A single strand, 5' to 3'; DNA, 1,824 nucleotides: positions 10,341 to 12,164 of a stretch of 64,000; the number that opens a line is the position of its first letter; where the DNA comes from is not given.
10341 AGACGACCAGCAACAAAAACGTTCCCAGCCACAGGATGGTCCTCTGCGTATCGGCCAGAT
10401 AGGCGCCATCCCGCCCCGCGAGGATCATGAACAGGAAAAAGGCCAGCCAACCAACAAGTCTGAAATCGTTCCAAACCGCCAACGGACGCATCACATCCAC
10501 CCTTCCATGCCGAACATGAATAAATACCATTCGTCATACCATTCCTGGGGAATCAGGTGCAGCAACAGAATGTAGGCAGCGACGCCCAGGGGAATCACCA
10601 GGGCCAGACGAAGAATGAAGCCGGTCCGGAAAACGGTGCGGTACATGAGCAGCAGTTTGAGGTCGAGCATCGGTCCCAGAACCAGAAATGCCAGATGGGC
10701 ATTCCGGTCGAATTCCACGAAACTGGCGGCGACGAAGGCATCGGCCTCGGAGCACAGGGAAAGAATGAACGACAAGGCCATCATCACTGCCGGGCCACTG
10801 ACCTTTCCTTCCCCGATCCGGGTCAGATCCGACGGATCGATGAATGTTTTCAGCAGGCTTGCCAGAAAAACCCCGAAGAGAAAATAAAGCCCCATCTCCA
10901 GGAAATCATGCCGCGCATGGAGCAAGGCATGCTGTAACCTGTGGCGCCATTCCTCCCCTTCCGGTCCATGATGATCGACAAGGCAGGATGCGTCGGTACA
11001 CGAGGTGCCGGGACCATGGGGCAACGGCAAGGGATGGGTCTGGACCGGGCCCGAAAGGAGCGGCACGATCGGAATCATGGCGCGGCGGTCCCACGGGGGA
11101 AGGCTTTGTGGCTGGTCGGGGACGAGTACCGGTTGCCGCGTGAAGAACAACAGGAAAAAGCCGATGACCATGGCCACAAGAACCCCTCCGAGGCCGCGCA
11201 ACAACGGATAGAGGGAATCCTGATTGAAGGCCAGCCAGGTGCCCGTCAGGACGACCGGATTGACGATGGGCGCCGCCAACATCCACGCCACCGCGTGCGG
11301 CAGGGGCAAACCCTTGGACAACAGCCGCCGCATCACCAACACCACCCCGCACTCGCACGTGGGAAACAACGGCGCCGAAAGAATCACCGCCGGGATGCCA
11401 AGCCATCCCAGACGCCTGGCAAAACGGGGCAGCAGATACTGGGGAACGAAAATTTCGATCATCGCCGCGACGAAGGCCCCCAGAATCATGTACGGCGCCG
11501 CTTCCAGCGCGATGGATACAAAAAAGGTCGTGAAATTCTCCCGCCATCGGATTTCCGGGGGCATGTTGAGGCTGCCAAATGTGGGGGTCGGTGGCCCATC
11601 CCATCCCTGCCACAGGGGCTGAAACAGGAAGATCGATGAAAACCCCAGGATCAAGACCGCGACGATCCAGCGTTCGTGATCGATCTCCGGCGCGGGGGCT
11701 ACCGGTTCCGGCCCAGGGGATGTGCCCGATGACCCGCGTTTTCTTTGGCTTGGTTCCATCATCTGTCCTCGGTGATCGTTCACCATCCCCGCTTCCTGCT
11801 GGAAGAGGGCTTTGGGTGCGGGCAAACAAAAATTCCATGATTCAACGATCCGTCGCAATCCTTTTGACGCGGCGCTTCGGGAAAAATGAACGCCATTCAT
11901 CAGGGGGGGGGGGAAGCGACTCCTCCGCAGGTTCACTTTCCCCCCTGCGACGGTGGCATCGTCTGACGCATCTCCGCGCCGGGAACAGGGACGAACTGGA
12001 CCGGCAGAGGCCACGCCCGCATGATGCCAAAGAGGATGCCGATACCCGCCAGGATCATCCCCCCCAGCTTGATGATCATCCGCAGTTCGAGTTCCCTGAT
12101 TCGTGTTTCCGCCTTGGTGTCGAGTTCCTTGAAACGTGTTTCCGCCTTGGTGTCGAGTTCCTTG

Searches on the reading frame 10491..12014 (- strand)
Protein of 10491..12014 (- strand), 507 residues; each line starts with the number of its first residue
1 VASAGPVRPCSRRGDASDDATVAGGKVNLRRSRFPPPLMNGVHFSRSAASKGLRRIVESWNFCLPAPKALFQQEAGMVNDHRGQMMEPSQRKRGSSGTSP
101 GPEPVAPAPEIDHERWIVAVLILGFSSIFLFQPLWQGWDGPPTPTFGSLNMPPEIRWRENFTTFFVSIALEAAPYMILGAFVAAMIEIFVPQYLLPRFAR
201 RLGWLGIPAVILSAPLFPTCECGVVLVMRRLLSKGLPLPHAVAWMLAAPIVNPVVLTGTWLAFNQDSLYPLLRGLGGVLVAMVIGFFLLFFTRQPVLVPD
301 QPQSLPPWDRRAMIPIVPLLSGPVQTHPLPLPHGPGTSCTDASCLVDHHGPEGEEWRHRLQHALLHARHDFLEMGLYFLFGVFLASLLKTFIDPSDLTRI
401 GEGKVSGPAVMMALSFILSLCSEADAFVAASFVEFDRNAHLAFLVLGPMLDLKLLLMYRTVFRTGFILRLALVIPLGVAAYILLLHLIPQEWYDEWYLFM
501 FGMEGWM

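Call 55: search_protein_families(library=ncbifam, proteins=[window:10491-12014:-], max_evalue=0.00001)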
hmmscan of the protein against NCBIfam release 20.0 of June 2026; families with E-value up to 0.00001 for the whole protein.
window:10491-12014:- (507 aa): 2 families
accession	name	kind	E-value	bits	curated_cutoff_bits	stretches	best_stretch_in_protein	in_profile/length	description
NF033936.1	CuZnOut_SO0444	equivalog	2e-18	66.6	300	1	165-460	1-285/351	SO_0444 family Cu/Zn efflux transporter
NF040736.1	efflux_SaoE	equivalog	5.1e-07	29.3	325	0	168-296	14-140/352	efflux transporter SaoE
